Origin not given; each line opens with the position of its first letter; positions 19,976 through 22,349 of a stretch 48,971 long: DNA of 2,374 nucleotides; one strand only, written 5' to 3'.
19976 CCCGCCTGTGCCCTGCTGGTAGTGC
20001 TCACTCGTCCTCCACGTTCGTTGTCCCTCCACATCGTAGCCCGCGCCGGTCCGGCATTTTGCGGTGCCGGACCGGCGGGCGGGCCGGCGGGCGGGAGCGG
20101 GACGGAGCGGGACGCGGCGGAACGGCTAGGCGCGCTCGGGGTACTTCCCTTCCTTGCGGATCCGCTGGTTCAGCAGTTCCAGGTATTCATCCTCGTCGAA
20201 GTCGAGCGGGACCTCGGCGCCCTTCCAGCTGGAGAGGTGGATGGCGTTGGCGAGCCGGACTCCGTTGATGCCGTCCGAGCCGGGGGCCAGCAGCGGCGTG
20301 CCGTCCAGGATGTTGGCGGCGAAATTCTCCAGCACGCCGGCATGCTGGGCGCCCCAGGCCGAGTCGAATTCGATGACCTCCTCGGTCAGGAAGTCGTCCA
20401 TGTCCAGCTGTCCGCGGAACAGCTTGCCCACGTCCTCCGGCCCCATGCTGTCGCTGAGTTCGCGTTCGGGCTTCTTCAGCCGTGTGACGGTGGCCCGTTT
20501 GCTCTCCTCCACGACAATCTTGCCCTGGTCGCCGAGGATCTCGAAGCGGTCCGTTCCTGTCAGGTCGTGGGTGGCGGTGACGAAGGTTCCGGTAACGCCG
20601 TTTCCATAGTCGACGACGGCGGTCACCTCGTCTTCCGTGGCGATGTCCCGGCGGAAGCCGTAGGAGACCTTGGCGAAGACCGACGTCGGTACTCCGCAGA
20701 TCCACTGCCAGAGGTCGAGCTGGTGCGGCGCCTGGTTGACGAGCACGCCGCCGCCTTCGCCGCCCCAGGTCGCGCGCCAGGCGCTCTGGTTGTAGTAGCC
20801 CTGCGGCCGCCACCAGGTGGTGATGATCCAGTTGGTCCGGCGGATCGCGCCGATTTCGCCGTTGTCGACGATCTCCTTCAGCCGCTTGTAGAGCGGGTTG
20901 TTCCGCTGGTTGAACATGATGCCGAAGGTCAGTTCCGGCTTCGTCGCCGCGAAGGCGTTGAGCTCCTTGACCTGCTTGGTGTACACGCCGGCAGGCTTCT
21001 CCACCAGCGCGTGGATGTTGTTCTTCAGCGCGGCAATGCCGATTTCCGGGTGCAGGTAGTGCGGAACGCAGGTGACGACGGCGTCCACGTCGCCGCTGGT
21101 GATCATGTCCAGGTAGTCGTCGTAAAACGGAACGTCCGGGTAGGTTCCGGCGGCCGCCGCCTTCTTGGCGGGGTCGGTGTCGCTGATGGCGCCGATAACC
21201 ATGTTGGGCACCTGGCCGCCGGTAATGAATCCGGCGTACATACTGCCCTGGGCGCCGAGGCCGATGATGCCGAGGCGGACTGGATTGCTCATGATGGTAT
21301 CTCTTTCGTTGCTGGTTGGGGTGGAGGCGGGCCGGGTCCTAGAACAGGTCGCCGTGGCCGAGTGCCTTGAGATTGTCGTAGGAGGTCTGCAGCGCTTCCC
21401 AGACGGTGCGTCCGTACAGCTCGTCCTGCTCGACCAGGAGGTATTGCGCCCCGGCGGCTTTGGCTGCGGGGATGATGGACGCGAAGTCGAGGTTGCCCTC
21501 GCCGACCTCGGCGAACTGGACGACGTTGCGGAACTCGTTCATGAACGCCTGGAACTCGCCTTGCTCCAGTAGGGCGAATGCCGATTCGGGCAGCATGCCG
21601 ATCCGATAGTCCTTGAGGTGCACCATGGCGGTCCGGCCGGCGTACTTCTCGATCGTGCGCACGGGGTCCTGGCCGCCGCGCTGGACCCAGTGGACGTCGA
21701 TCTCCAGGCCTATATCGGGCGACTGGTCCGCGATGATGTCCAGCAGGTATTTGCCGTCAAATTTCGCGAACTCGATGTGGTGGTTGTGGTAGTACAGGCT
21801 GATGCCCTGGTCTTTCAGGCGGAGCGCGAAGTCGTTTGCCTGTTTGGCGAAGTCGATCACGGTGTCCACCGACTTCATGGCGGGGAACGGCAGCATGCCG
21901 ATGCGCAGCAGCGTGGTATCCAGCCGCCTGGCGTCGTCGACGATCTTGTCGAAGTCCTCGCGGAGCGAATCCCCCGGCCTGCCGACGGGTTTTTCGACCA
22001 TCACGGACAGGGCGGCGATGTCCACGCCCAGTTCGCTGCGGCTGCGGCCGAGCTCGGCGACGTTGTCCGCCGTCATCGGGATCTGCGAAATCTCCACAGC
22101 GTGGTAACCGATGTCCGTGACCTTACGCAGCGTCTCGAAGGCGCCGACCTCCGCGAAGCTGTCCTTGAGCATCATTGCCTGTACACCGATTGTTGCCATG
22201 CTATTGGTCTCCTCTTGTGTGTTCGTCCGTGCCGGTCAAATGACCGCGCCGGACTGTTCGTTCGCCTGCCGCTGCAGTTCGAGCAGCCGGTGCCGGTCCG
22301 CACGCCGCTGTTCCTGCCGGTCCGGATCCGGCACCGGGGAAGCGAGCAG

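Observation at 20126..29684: Opp/Dpp-type ABC importer sandwiched between two Gfo/Idh/MocA + TIM-barrel enzyme pairs: candidate uncharacterised keto-sugar (oxidative glycoside/cyclitol/conjugate) catabolic system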

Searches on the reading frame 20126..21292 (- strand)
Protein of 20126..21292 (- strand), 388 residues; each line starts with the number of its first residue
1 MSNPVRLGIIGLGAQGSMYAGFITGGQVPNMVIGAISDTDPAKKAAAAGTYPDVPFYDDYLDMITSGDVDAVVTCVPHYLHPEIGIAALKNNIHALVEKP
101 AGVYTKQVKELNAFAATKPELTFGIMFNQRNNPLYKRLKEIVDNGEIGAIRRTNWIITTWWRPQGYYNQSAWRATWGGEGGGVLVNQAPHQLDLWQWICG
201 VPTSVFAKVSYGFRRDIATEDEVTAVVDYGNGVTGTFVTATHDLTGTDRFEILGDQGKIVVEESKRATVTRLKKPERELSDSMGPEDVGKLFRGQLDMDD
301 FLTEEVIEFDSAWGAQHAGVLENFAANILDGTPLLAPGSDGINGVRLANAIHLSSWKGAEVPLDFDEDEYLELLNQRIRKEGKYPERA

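Call 3: search_protein_families(library=pfam, proteins=[window:20126-21292:-])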
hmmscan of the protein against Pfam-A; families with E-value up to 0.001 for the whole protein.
window:20126-21292:- (388 aa): 3 families
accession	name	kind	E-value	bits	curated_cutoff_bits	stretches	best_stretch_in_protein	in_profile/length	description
PF22725.1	GFO_IDH_MocA_C3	-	3.3e-28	98.6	27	1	135-259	1-123/124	GFO/IDH/MocA C-terminal domain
PF02894.22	GFO_IDH_MocA_C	-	3.2e-25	89.7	22.9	1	139-363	1-218/218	Oxidoreductase family, C-terminal alpha/beta domain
PF01408.29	GFO_IDH_MocA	-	5.5e-16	59.8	24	1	6-118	2-112/120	Oxidoreductase family, NAD-binding Rossmann fold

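Call 4: search_protein_families(library=ncbifam, proteins=[window:20126-21292:-])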
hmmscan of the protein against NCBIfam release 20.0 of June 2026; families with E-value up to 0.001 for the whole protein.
window:20126-21292:- (388 aa): 9 families
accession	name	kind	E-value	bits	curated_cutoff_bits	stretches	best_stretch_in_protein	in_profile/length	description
TIGR04380.1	myo_inos_iolG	equivalog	7.3e-28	97.4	355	1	5-274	2-265/330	inositol 2-dehydrogenase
NF040723.1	UDP-GlcNAcDh_Arch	equivalog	7.8e-19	68.3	450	1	5-257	1-233/302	UDP-N-acetylglucosamine 3-dehydrogenase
NF008607.0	PRK11579.1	subfamily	1.8e-18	66.7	330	1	1-280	1-267/346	oxidoreductase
NF052479.1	LevoglcsnDh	equivalog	1.7e-15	56.6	650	1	38-209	43-212/386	levoglucosan dehydrogenase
NF041392.1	XylDh_Gfo6_Halo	equivalog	1.7e-11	43.5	350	1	3-262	15-276/350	D-xylose 1-dehydrogenase Gfo6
NF058561.1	BT_2158_fam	equivalog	1.2e-08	34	750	1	7-165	36-192/487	glycoside 3-dehydrogenase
NF052679.1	InsChiInosDhIolG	equivalog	4.8e-08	32.4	540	1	5-149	3-147/343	bifunctional inositol 2-dehydrogenase/D-chiro-inositol 1-dehydrogenase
NF007574.0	PRK10206.1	equivalog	1e-06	28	352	1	42-231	39-218/345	oxidoreductase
NF058563.1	BT_2159_fam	equivalog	5.3e-05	22.4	650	1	5-150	1-143/350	disaccharide 3-dehydrogenase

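Call 11: search_solved_structures(query=window:20126-21292:-, max_evalue=1e-10)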
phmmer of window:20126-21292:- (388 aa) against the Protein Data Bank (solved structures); distinct sequences matched with E-value up to 1e-10: 28.
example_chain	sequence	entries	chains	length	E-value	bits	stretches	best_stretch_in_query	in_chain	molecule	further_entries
8tdi_L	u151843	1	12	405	1e-148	498.6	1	4-387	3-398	P2B11 Glucuronide-3-dehydrogenase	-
3q2k_A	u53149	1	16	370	8.7e-28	100.4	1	4-363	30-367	oxidoreductase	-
3q2i_A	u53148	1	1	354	3.6e-25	91.8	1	5-261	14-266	dehydrogenase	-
3cea_A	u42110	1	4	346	1e-19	73.9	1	3-263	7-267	Myo-inositol 2-dehydrogenase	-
1zh8_A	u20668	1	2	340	2.1e-17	66.2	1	5-267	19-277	oxidoreductase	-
6jw6_A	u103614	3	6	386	3.2e-16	62.3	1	1-201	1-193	Dehydrogenase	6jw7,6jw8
3ezy_A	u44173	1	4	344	2.8e-15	59.2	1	5-270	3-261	Dehydrogenase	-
4hkt_A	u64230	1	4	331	1.1e-14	57.3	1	4-267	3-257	Inositol 2-dehydrogenase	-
4n54_A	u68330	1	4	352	1.1e-13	54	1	3-202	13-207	Inositol dehydrogenase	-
6a3f_A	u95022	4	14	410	1.3e-13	53.7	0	33-210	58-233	Putative dehydrogenase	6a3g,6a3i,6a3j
4mkx_A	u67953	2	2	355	1.5e-13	53.5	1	4-202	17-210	Inositol dehydrogenase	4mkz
3moi_A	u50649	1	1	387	2.3e-13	52.9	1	5-252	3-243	Probable dehydrogenase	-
3gdo_A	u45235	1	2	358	8.5e-13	51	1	4-361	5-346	Uncharacterized oxidoreductase yvaA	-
3gfg_A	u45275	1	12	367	1e-12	50.8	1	4-361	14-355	Uncharacterized oxidoreductase yvaA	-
3e82_A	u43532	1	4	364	1.3e-12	50.4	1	2-262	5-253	Putative oxidoreductase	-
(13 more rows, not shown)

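Call 16: search_solved_structures(query=window:20126-21292:-, max_evalue=1e-100, show_alignments=1)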
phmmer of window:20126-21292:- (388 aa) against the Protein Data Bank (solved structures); distinct sequences matched with E-value up to 1e-100: 1.
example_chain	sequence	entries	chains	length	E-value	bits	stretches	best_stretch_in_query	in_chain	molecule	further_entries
8tdi_L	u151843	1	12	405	1e-148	498.6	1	4-387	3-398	P2B11 Glucuronide-3-dehydrogenase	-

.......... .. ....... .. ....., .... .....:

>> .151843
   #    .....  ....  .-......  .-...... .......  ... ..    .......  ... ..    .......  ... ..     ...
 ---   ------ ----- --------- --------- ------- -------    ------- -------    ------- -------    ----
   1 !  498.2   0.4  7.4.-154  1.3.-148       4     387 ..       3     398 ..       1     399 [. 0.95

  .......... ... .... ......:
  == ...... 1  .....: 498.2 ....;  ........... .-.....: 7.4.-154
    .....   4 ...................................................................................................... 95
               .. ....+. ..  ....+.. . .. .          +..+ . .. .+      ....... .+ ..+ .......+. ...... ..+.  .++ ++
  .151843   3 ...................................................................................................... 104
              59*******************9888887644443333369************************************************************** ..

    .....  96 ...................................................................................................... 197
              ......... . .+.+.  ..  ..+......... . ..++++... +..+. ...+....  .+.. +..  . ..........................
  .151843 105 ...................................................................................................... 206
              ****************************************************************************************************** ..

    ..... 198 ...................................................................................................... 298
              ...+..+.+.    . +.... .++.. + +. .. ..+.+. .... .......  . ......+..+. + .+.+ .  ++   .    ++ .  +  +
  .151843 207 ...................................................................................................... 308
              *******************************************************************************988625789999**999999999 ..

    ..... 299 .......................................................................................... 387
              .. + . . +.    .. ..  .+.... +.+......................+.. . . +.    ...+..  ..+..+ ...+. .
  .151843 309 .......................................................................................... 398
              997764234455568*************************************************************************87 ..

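Call 20: find_related_loci(query=window:20126-21292:-, collection=genome_contigs, flank=10000)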
Query window:20126-21292:- (388 aa) in genome_contigs; peptide patterns used: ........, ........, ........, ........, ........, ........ (x = any residue, [..] = any of these).
600 stretches matched a pattern (row limit reached: there are more); 587 encode a relative of the query (tblastn E <= 1e-3); the best 80 are kept; 80 distinct loci.
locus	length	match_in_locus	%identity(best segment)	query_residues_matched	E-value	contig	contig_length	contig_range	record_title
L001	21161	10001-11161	84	1-387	0e+0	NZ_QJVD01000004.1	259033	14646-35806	Arthrobacter livingstonensis strain LI2 NODE_4_length_259033_cov_244.736, whole genome shotgun sequence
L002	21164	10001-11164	82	1-388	0e+0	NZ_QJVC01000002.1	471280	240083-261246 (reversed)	Arthrobacter psychrolactophilus strain B7 NODE_2_length_471280_cov_331.207, whole genome shotgun sequence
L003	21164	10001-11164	82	1-388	0e+0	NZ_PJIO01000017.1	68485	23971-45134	Arthrobacter sp. GMC3 NODE_17_length_68485_cov_134.569, whole genome shotgun sequence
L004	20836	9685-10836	84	5-388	0e+0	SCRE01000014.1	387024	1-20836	MAG: Microbacteriaceae bacterium isolate FW021_bin.57 FW021_bin.57-28944, whole genome shotgun sequence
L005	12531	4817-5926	84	18-387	0e+0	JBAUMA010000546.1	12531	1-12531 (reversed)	MAG: Specibacter sp. isolate MFD05439_ilm_asm_bin14 k127_34068, whole genome shotgun sequence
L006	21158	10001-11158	81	1-386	0e+0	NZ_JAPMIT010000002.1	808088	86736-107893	Microbacterium sp. STN6 ZB100001, whole genome shotgun sequence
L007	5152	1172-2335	83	1-388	0e+0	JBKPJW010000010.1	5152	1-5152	MAG: Actinomycetota bacterium isolate GS_HAYS_MAG_00134 GS_HAYS_000001094527, whole genome shotgun sequence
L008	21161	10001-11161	80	2-388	0e+0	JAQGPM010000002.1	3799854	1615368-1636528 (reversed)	Microbacterium humicola strain W4 contig_2, whole genome shotgun sequence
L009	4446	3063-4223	80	1-387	0e+0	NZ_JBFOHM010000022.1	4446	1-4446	Arthrobacter sp. HS15c contig22, whole genome shotgun sequence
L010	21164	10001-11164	81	1-388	0e+0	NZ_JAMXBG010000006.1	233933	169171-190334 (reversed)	Pseudarthrobacter sp. MDT3-26 scaffold18, whole genome shotgun sequence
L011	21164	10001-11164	82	1-388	0e+0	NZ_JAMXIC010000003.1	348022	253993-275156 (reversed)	Arthrobacter sp. B2a2-09 NODE_3_length_348022_cov_31.540229, whole genome shotgun sequence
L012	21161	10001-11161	79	1-387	0e+0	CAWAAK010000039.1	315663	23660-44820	MAG: uncultured Actinomycetota bacterium isolate MFD05567.bin.1.191 genome assembly, contig: contig_64598, whole genome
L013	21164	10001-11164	82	1-388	0e+0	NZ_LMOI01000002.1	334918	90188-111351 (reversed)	Arthrobacter sp. Leaf137 contig_10, whole genome shotgun sequence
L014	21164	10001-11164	80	1-388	0e+0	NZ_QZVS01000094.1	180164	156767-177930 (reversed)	Cryobacterium melibiosiphilum strain Hh39 scaffold29, whole genome shotgun sequence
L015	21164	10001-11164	81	1-388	0e+0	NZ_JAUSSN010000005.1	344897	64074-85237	Pseudarthrobacter oxydans strain CC185 Ga0466896_05, whole genome shotgun sequence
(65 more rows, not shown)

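Call 36: find_encoding_contigs(protein=window:20126-21292:-, flank=2000, max_places=4)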
Protein window:20126-21292:- (388 aa): no gene with exactly this product is on record in the collection.

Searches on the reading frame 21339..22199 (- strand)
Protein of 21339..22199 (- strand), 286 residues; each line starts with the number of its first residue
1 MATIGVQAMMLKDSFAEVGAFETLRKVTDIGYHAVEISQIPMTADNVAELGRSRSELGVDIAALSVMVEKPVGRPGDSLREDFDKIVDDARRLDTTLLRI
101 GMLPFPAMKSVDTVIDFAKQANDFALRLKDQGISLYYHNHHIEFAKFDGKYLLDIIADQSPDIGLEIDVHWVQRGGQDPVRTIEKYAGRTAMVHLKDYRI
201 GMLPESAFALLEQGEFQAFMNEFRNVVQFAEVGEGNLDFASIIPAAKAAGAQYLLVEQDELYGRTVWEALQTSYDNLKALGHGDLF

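Call 3: search_protein_families(library=pfam, proteins=[window:21339-22199:-])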
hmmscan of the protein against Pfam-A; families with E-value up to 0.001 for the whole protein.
window:21339-22199:- (286 aa): 1 family
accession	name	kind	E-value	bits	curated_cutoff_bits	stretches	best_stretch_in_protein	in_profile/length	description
PF01261.30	AP_endonuc_2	-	4e-14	53.3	31.1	1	25-258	2-229/249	Xylose isomerase-like TIM barrel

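Call 4: search_protein_families(library=ncbifam, proteins=[window:21339-22199:-])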
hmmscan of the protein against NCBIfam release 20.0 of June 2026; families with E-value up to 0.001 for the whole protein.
window:21339-22199:- (286 aa): 1 family
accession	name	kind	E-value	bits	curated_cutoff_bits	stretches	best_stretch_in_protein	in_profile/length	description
TIGR04379.1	myo_inos_iolE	equivalog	3.3e-12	46.5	290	1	116-251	130-258/290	myo-inosose-2 dehydratase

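Call 12: search_solved_structures(query=window:21339-22199:-, max_evalue=0.001)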
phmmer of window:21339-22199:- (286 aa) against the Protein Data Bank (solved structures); distinct sequences matched with E-value up to 0.001: 7.
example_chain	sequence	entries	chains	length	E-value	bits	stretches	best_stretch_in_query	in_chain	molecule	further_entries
8bvk_A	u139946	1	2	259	5.6e-23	85.2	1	74-198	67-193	Xylose isomerase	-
8tct_A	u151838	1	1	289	7.2e-16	61.8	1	107-199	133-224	Sugar phosphate isomerase/epimerase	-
8tcs_D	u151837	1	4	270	5.9e-13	52.3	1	102-199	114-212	Xylose isomerase-like TIM barrel domain-containing protein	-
8tcd_B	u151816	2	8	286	6.7e-13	52.1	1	102-215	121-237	Sugar phosphate isomerase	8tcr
3l23_A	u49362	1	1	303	9.9e-08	35.1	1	149-243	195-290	Sugar phosphate isomerase/epimerase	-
3obe_A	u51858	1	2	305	2e-05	27.6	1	147-199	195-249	Sugar phosphate isomerase/epimerase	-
4kw2_A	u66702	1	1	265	0.00016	24.6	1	131-202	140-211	Uncharacterized protein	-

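Call 43: search_solved_structures(query=window:21339-22199:-, max_evalue=1e-10, show_alignments=4)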
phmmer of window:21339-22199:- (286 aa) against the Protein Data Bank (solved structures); distinct sequences matched with E-value up to 1e-10: 4.
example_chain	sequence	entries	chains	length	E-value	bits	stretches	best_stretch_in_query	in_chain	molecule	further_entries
8bvk_A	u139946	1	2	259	5.6e-23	85.2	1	74-198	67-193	Xylose isomerase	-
8tct_A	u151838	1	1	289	7.2e-16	61.8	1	107-199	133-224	Sugar phosphate isomerase/epimerase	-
8tcs_D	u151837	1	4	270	5.9e-13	52.3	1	102-199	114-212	Xylose isomerase-like TIM barrel domain-containing protein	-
8tcd_B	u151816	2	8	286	6.7e-13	52.1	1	102-215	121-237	Sugar phosphate isomerase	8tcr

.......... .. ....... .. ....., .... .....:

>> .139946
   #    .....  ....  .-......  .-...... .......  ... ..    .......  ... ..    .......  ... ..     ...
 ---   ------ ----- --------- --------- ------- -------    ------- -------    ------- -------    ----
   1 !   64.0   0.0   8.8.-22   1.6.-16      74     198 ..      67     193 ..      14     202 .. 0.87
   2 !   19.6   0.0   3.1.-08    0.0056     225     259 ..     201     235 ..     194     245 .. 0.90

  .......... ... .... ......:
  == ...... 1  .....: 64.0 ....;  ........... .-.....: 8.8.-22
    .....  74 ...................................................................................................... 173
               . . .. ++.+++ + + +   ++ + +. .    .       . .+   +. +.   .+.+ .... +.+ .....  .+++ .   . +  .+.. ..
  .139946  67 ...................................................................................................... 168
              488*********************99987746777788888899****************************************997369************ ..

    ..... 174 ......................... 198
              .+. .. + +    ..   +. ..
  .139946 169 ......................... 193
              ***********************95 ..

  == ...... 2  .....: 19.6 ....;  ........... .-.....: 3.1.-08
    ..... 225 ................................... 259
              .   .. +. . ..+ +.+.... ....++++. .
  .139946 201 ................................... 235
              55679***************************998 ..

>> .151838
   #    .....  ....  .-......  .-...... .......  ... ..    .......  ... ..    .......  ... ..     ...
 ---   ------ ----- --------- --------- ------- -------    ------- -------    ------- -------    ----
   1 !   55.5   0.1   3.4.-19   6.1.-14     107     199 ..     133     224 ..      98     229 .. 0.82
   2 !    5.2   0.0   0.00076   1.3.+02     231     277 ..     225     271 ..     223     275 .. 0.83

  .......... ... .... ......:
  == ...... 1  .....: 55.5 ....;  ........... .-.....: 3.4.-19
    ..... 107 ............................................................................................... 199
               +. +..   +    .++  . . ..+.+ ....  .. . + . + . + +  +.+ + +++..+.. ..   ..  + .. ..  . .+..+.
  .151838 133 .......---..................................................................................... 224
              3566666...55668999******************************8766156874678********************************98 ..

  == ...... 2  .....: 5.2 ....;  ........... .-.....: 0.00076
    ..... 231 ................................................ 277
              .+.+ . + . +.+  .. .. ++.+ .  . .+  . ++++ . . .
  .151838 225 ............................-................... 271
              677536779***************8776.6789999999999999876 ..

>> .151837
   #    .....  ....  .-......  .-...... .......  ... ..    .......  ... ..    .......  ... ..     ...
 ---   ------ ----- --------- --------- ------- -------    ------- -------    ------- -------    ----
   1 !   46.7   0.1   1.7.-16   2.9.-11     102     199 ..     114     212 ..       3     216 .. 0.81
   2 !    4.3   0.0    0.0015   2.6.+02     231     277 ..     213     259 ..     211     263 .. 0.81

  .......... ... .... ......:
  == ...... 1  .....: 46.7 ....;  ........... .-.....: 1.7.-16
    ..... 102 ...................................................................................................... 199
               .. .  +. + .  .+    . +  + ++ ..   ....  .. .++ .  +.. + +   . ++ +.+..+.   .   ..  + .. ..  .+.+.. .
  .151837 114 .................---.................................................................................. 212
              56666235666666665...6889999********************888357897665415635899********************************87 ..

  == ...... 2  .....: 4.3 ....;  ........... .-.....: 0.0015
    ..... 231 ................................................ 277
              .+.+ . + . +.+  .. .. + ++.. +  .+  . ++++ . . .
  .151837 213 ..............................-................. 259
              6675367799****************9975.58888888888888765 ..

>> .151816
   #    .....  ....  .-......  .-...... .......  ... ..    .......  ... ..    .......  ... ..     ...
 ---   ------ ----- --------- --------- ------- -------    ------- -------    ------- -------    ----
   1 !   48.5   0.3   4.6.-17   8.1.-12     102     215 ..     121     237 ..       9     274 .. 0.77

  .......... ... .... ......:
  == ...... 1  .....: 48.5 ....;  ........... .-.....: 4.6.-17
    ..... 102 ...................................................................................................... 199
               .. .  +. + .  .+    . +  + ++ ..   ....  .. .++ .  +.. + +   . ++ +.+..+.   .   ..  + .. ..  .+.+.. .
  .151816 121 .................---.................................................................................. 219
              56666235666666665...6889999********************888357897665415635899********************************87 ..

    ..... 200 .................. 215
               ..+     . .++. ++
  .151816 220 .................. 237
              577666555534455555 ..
